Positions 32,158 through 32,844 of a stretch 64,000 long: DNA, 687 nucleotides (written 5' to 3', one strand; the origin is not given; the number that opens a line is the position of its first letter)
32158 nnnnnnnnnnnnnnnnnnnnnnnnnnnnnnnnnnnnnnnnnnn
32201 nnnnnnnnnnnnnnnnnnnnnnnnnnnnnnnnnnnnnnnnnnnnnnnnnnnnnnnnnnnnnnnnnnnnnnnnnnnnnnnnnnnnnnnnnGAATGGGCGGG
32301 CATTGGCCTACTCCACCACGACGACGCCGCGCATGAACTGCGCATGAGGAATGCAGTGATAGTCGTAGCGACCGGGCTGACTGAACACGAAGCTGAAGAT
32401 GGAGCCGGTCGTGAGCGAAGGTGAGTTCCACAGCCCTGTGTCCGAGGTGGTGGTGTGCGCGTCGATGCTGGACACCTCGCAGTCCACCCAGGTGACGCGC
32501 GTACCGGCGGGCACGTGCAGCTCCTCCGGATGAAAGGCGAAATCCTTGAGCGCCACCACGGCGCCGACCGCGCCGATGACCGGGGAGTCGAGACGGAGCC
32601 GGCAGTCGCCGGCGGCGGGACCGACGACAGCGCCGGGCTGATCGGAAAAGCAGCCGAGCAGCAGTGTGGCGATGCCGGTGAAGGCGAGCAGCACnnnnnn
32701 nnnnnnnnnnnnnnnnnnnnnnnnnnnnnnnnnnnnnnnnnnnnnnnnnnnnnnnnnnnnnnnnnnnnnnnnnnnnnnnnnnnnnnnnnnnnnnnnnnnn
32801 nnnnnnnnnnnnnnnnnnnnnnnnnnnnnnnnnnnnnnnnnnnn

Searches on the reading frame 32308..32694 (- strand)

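Call 62: search_protein_families(library=pfam, proteins=[window:32308-32694:-], max_evalue=0.0001)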
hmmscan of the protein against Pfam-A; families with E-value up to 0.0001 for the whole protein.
window:32308-32694:- (128 aa): 2 families
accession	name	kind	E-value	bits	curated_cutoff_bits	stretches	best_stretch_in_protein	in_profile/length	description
PF00127.26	Copper-bind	-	1.1e-09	39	21.2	1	48-128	8-99/99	Copper binding proteins, plastocyanin/azurin family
PF13473.12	Cupredoxin_1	-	1.3e-08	35.2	27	1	46-127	24-104/104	Cupredoxin-like domain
